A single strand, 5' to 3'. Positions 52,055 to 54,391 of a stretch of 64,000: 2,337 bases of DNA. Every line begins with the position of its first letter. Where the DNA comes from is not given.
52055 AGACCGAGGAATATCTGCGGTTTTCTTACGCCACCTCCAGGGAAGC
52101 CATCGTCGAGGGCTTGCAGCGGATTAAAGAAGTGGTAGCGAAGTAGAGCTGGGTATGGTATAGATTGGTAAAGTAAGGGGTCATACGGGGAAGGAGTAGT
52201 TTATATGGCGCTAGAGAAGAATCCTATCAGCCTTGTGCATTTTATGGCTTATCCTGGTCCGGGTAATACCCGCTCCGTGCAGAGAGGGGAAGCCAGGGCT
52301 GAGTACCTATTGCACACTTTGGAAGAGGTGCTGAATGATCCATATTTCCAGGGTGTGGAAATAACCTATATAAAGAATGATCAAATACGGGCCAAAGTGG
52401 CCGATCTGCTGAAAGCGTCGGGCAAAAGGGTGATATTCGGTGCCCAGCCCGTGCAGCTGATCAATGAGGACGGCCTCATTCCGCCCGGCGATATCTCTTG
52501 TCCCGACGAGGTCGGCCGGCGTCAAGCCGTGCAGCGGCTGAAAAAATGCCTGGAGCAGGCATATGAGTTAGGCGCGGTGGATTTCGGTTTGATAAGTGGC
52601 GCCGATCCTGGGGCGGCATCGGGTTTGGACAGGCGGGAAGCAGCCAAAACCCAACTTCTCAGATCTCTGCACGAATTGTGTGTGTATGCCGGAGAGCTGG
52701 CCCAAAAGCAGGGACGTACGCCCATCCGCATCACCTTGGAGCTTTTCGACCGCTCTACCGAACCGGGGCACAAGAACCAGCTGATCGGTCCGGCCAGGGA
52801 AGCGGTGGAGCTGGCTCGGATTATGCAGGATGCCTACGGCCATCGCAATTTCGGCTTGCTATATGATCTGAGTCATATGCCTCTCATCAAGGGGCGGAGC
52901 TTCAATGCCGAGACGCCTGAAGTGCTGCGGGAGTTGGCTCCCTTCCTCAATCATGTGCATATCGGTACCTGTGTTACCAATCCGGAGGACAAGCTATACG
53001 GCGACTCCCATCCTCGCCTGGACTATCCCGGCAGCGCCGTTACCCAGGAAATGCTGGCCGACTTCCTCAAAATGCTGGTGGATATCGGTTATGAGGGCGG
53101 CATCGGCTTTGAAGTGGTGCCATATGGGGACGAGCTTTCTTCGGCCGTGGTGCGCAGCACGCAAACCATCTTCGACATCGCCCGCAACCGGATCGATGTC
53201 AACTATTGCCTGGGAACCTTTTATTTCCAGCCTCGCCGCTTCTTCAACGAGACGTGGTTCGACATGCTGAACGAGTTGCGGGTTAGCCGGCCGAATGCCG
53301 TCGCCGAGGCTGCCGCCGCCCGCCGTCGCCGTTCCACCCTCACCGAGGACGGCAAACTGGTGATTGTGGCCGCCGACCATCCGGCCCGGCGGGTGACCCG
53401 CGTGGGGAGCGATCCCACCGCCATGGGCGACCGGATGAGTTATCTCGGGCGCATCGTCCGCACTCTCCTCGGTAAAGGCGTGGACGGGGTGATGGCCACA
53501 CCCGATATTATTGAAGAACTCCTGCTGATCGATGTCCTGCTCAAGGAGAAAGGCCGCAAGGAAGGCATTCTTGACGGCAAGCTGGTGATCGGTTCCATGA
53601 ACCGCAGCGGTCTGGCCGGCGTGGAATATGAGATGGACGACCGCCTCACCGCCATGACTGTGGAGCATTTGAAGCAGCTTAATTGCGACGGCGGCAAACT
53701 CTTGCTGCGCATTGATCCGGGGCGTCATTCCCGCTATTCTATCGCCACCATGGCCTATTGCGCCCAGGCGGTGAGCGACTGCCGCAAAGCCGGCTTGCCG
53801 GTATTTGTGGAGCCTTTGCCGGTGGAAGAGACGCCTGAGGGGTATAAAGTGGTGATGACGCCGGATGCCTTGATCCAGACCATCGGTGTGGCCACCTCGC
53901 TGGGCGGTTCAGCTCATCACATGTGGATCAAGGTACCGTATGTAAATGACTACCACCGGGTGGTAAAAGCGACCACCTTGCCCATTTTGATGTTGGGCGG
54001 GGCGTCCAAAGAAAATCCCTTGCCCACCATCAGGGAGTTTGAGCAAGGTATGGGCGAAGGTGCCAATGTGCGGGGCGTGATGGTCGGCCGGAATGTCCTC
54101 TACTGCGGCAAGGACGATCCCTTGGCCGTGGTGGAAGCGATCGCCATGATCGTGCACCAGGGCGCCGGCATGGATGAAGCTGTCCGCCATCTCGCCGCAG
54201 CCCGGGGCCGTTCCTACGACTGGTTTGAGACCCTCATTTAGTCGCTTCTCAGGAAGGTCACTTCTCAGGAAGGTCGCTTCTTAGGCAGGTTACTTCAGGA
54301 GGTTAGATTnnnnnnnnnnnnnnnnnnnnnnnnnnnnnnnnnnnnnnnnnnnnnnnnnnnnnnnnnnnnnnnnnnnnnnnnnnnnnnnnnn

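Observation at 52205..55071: Large fusion enzyme (sugar-phosphate isomerase-type TIM barrel + class-I-aldolase-like barrel) with adjacent DeoR regulator and aminotransferase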

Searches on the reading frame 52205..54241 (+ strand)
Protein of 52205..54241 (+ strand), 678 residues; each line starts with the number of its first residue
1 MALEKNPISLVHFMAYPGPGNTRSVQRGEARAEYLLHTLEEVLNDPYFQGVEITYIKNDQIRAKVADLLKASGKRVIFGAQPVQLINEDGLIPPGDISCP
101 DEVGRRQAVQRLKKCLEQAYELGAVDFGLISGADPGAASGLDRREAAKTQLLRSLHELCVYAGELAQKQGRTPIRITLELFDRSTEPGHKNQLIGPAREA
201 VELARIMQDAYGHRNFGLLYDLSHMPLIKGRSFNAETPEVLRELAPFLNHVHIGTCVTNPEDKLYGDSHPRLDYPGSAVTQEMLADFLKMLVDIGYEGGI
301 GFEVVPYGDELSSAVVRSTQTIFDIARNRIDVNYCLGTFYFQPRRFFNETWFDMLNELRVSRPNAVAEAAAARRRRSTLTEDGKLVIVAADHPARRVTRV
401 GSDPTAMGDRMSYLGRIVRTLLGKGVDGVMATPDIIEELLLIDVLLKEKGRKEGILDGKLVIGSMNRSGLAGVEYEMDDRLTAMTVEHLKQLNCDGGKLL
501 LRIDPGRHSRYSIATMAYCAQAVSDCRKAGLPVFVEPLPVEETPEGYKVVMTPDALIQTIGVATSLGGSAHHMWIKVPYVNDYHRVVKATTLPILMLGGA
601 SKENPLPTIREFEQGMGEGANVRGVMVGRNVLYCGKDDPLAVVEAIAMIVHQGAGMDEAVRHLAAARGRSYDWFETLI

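Call 3: search_protein_families(library=pfam, proteins=[window:52205-54241:+], max_evalue=0.1)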
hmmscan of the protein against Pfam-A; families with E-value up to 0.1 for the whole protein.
window:52205-54241:+ (678 aa): 3 families
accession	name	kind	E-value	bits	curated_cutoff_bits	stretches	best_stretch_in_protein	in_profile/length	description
PF22649.2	Cgl0159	-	3.2e-73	246.5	27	1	383-645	1-249/251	Cgl0159-like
PF01261.30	AP_endonuc_2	-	1.2e-13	51.8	31.1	1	48-305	9-230/249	Xylose isomerase-like TIM barrel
PF01791.15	DeoC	-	4.1e-05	23.8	23.8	1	482-631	78-226/229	DeoC/LacD family aldolase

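Call 4: search_protein_families(library=ncbifam, proteins=[window:52205-54241:+], max_evalue=0.1)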
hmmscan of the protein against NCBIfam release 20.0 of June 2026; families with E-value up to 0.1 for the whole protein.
window:52205-54241:+ (678 aa): 10 families
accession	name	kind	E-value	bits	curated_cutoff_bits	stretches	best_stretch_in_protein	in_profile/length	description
NF040816.1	Fbpase1_Arch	equivalog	4.7e-14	52.5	430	1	582-662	192-269/271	class I fructose-bisphosphate aldolase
NF005556.0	PRK07226.1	subfamily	3.9e-13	49.4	241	1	545-663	149-264/267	2-amino-3,7-dideoxy-D-threo-hept-6-ulosonate synthase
TIGR01949.1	ADH_synth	equivalog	4.1e-11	43.1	299.45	1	479-660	87-254/255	2-amino-3,7-dideoxy-D-threo-hept-6-ulosonate synthase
NF006081.0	PRK08227.1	equivalog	4.1e-08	32.8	297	1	468-661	109-284/291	3-hydroxy-5-phosphonooxypentane-2,4-dione thiolase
TIGR03234.1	OH-pyruv-isom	equivalog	7.1e-08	32.1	353.45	1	140-311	106-247/254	hydroxypyruvate isomerase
NF041099.2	keto_glucon_epim_IolO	equivalog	3.6e-05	23.2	300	1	85-319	72-261/269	5-keto-L-gluconate epimerase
NF009498.0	PRK12858.1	subfamily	0.0002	20.4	184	1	474-539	102-167/342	tagatose 1,6-diphosphate aldolase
NF007360.0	PRK09856.1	equivalog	0.00026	20.6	305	1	99-165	79-141/276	fructoselysine 3-epimerase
NF009065.0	PRK12399.1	subfamily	0.0088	15.1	458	1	476-543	103-170/326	tagatose 1,6-diphosphate aldolase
NF005321.0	PRK06852.1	equivalog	0.066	12.3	420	0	553-663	191-304/308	aldolase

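Call 5: search_solved_structures(query=window:52205-54241:+, max_evalue=0.01, show_alignments=2)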
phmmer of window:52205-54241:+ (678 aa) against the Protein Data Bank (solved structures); distinct sequences matched with E-value up to 0.01: 5.
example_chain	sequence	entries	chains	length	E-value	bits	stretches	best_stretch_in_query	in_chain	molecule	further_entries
3fok_A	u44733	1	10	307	8.8e-56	192.7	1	351-652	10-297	uncharacterized protein Cgl0159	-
2qjg_A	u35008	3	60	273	2.2e-05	26.1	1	560-663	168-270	Putative aldolase MJ0400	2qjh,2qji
1w8s_A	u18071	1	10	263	0.00013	23.6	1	534-658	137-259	FRUCTOSE-BISPHOSPHATE ALDOLASE CLASS I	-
1ojx_A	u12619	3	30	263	0.0016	20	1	534-658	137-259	FRUCTOSE-BISPHOSPHATE ALDOLASE CLASS I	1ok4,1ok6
2yce_A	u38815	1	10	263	0.0016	19.9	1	534-658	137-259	FRUCTOSE-BISPHOSPHATE ALDOLASE CLASS 1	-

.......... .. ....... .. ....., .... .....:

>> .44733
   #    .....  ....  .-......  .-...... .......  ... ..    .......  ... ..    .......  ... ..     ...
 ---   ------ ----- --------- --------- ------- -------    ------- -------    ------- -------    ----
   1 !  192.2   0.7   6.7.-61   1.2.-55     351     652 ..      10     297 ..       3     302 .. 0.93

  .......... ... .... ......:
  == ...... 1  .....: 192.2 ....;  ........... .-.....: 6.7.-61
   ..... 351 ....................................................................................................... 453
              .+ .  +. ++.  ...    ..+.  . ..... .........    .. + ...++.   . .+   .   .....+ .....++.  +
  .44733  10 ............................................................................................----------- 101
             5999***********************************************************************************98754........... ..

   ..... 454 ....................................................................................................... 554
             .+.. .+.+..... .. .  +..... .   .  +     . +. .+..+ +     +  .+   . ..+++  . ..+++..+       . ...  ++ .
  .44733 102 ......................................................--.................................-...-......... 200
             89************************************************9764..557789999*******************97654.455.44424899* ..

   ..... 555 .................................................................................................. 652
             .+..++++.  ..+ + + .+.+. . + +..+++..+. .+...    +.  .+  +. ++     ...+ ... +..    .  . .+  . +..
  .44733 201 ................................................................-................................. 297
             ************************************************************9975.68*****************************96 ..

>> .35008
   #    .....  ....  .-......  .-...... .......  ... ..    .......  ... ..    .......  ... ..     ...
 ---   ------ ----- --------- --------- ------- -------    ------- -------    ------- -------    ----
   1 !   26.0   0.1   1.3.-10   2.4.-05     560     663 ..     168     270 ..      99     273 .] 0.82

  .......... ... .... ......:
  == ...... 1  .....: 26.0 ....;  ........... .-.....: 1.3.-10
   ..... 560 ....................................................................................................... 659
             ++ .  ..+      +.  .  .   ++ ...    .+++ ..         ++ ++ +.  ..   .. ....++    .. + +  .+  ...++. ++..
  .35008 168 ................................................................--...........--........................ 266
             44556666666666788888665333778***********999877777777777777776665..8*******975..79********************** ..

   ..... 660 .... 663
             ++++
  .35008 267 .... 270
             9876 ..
